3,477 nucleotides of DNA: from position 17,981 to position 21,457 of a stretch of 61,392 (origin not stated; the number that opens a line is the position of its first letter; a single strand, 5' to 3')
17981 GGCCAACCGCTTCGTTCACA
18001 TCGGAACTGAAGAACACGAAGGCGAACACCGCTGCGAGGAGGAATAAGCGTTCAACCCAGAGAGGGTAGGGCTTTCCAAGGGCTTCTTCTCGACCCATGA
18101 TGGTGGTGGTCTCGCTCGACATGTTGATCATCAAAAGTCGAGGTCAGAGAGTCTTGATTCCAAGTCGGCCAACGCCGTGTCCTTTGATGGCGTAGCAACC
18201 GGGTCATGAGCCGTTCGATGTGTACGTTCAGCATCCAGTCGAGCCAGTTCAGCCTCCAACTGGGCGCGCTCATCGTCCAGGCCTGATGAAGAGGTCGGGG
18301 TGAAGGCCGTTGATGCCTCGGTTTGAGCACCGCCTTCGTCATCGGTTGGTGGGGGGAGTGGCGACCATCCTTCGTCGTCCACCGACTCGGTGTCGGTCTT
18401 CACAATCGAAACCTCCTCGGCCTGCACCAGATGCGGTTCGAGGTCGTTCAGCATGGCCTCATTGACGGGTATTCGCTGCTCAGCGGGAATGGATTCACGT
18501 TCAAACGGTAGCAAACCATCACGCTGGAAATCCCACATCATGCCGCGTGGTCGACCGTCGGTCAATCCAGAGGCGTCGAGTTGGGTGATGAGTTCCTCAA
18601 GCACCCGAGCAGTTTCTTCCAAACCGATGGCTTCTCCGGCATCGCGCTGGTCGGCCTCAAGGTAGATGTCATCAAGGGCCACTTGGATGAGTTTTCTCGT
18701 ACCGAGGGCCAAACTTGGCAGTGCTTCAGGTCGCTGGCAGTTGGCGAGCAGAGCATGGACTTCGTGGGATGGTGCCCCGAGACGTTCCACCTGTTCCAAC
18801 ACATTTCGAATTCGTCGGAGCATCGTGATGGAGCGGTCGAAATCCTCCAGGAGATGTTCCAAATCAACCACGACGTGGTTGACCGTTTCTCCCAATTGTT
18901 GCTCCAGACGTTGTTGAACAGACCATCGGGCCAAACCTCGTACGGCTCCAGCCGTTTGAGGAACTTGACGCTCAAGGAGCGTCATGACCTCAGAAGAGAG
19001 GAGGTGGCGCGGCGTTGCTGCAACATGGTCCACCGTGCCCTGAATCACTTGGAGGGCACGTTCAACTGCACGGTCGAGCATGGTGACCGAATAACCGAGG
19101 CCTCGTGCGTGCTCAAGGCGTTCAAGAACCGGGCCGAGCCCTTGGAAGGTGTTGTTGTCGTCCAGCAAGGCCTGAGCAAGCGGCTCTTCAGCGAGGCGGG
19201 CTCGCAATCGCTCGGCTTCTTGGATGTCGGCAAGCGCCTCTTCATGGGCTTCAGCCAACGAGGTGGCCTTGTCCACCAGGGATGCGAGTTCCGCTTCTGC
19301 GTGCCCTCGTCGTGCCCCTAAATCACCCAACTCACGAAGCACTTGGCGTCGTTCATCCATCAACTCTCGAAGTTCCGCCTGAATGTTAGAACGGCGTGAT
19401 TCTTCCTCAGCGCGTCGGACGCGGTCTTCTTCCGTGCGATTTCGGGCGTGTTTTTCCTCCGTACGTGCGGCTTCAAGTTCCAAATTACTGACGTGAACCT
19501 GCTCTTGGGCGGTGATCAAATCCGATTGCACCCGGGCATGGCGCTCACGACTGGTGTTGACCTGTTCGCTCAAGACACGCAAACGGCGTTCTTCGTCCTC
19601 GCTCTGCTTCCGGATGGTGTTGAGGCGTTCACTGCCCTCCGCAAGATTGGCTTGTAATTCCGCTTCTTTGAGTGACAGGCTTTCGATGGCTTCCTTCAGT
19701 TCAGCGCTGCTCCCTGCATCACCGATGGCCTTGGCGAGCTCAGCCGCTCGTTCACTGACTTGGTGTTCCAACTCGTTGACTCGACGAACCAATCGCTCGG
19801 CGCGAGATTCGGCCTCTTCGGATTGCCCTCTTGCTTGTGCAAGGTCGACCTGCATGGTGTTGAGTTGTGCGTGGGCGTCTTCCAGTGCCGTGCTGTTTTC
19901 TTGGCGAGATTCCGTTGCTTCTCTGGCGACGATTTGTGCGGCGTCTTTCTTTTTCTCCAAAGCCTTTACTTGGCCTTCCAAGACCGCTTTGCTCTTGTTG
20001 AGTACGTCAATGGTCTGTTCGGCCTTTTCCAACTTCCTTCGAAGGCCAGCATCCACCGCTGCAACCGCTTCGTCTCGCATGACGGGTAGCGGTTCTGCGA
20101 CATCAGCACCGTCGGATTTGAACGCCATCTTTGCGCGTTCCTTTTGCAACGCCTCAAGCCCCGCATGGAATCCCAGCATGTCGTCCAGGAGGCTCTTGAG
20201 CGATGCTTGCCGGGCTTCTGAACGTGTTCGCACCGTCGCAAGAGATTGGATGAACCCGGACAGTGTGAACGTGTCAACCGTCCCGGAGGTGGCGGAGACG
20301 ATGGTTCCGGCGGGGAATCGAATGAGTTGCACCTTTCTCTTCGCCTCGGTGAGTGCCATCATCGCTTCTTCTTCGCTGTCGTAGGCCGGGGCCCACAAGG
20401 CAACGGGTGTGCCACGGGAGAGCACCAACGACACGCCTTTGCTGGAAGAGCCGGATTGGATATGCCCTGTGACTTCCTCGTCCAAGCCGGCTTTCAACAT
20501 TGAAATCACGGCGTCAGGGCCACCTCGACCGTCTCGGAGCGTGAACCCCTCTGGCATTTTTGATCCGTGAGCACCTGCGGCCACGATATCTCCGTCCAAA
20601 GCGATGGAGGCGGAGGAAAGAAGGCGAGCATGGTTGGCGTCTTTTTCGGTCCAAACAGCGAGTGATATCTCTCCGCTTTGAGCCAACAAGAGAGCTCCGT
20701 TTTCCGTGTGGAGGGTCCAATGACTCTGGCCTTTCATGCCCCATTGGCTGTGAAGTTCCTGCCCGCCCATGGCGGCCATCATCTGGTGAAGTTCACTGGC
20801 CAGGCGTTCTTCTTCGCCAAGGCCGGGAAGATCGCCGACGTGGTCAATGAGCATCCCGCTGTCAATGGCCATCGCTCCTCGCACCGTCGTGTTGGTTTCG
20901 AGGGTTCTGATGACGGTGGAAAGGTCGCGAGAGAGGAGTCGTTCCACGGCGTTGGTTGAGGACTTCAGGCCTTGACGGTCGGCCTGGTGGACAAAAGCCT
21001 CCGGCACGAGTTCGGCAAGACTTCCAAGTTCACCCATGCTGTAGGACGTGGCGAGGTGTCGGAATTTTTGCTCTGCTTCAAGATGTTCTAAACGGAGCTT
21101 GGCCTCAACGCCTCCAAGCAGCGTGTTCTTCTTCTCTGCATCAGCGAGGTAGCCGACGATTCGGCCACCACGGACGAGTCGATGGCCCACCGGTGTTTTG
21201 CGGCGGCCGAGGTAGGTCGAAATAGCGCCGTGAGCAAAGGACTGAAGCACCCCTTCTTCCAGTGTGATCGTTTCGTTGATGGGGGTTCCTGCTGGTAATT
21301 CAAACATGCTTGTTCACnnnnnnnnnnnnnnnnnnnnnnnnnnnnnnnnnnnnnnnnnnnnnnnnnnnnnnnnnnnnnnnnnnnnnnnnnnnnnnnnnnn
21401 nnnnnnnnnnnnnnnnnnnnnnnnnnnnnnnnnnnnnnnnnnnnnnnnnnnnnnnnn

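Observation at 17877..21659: Operon of Roadblock/LC7 protein, 1058-aa Roadblock/coiled-coil giant and 84-aa two-TM protein, with no GTPase partner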

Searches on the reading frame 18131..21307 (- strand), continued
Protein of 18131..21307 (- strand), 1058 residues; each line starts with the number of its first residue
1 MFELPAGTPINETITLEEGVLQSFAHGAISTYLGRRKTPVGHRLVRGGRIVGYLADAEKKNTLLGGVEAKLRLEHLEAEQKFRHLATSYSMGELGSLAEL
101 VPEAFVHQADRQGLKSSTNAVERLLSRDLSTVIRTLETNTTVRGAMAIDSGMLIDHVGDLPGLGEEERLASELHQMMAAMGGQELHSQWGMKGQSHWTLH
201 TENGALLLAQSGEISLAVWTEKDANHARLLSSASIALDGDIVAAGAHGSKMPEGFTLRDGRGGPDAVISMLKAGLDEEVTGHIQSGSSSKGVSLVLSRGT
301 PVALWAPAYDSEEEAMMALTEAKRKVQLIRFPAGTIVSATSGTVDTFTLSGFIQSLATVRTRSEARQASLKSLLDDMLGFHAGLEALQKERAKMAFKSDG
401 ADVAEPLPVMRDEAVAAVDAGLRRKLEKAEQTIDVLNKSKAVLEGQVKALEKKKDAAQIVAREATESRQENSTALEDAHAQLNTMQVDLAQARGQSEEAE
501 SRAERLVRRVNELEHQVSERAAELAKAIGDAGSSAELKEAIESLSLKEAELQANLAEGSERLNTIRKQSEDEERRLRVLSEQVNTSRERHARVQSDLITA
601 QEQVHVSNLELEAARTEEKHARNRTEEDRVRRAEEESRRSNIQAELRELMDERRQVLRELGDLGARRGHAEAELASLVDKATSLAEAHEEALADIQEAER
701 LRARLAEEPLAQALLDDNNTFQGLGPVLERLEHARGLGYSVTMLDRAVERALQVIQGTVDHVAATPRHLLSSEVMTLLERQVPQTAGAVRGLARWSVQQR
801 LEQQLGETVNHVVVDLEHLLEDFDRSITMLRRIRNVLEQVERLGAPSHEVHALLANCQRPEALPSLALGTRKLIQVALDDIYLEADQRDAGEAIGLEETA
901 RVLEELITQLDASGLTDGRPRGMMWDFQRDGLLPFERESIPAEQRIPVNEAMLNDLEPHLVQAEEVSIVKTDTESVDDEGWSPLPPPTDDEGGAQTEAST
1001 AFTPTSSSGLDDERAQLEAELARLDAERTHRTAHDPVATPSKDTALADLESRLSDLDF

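Call 81: search_protein_families(library=padloc, proteins=[window:18131-21307:-], max_evalue=0.01)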
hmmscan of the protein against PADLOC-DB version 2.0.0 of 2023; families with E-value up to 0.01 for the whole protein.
window:18131-21307:- (1058 aa): 2 families
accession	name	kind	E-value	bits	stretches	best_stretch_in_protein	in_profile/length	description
PDLC00551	JetC2|JetC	-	5.2e-06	22.6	1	359-660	746-1045/1365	DUF3584 domain; MukB-like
PDLC00582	JetC3|JetC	-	0.0026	13.6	1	412-698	294-568/1472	DUF3584 domain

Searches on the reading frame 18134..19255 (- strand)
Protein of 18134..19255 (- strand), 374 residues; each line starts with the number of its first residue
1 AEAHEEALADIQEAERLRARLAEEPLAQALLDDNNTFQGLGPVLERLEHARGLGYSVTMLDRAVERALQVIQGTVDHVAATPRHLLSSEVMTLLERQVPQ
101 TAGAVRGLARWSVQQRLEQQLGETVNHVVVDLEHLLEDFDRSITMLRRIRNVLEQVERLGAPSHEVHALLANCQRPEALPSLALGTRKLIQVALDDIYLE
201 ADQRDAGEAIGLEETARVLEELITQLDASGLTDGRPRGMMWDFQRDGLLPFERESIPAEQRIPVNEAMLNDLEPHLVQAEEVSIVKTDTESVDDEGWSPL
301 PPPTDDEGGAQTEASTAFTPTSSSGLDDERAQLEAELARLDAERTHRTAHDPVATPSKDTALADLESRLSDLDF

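Call 47: predict_structure(alignment_id=A4)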
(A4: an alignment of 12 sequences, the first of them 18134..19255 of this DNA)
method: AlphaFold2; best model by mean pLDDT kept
length: 374 residues; sequences in the alignment: 12
mean_pLDDT: 75.4   pTM: 0.56
mean pLDDT of the five models: 75.4, 72.1, 70.8, 70.4, 69.2
residues with pLDDT >= 90: 75; 70-90: 203; 50-70: 33; < 50: 63
segments of 3 or more residues with pLDDT < 50: 26-34, 277-323, 350-354
pLDDT, mean of each block of 10 residues (from residue 1): 88 80 52 57 84 89 90 83 67 82 81 84 89 92 92 88 89 89 91 89 80 87 89 85 91 84 83 57 28 37 39 35 61 87 65 53 81 61
secondary structure, 60 per line:
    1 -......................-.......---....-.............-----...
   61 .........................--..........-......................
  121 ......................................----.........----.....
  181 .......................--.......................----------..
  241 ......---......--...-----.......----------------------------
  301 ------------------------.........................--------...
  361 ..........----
elements in order: H2-23 H25-31 H35-38 H40-52 H58-85 H88-97 H99-158 H163-171 H176-203 H206-228 H239-246 H250-255 H266-272 H325-349 H358-370
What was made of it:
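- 18473..19192 (-): Giant aa 706-945: all-helical C-terminal domain, the most conserved part. AlphaFold2 pLDDT 80-92, all helices (call 47).
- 18134..18472 (-): Giant aa 946-1058: acidic disordered tail with conserved short motifs, ending LSDLDF. pLDDT below 50 for aa ~961-1007, then two helices (call 47).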

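Call 49: search_solved_structures(query=A4, max_evalue=10)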
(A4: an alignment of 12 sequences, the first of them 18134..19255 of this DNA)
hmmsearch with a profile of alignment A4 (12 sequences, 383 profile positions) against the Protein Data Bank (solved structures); distinct sequences matched with E-value up to 10: 2.
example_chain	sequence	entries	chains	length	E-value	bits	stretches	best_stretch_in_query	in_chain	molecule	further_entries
1orj_A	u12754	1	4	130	0.13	14.8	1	131-199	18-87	flagellar protein FliS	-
1ory_A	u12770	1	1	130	0.14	14.6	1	131-199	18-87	flagellar protein FliS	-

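Call 50: fold_search(model_id=the predicted structure, library=pdb)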
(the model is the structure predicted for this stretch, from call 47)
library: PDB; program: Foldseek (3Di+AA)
matches with E <= 10: 235; with E <= 0.001: 0
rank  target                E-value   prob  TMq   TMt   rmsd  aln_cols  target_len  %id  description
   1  2clb_B                3.7e-01  0.33  0.15  0.28  25.7       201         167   16  The structure of the DPS-like protein from Sulfolobus solfataricus reveals a bacterioferritin-like di-metal binding si (released 2006-07-17)
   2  2clb_D                3.9e-01  0.28  0.15  0.28  25.0       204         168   16  The structure of the DPS-like protein from Sulfolobus solfataricus reveals a bacterioferritin-like di-metal binding si (released 2006-07-17)
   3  2clb_A                6.7e-01  0.23  0.15  0.28  25.7       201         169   16  The structure of the DPS-like protein from Sulfolobus solfataricus reveals a bacterioferritin-like di-metal binding si (released 2006-07-17)
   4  7mmp_A                6.7e-01  0.08  0.13  0.15  27.7       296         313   13  Crystal Structure of the Class Ie Ribonucleotide Reductase (released 2022-05-04)
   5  7tvb                  1.2e+00  0.14  0.16  0.12  21.7       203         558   15  Stat5A Core in Complex with AK305 (released 2023-02-15)
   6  7zdc_D                1.2e+00  0.09  0.13  0.09  25.5       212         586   11  IF(heme/confined) conformation of CydDC in ADP(CydD) bound state (Dataset-3) (released 2023-04-19)
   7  6gn0_D                1.4e+00  0.14  0.14  0.21  21.0       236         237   13  Exoenzyme S from Pseudomonas aeruginosa in complex with human 14-3-3 protein beta, tetrameric crystal form (released 2018-09-26)
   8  4tql_A                1.5e+00  0.08  0.13  0.17  31.9       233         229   16  Computationally designed three helix bundle (released 2014-10-15)
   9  8rag_B                1.5e+00  0.06  0.12  0.12  27.4       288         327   12  Crystal structure of class Ie ribonucleotide reductase R2 subunit without Y150 modification from Gardnerella vaginalis (released 2024-12-11)
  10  4dr0_A                1.7e+00  0.05  0.10  0.12  26.6       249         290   10  Crystal structure of Bacillus subtilis dimanganese(II) NrdF (released 2012-04-11)
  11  6mbw_B                1.8e+00  0.14  0.18  0.13  23.4       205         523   18  Structure of Transcription Factor (released 2019-06-19)
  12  6gn0_B                1.8e+00  0.11  0.13  0.19  26.8       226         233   16  Exoenzyme S from Pseudomonas aeruginosa in complex with human 14-3-3 protein beta, tetrameric crystal form (released 2018-09-26)
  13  3edu                  1.9e+00  0.11  0.15  0.24  20.1       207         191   11  Crystal structure of the ankyrin-binding domain of human erythroid spectrin (released 2009-02-10)
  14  7met_B                1.9e+00  0.06  0.11  0.09  26.1       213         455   13  A. baumannii MsbA in complex with TBT1 decoupler (released 2021-10-06)
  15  6tqx_A                2.0e+00  0.03  0.10  0.13  26.6       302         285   11  Crystal structure of apo (metal-free) ribonucleotide reductase NrdF L61G variant from Bacillus anthracis (released 2020-04-15)
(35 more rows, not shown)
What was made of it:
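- The C-terminal domain matches nothing (call 50).
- Tried and rejected: Nothing (calls 49, 50).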
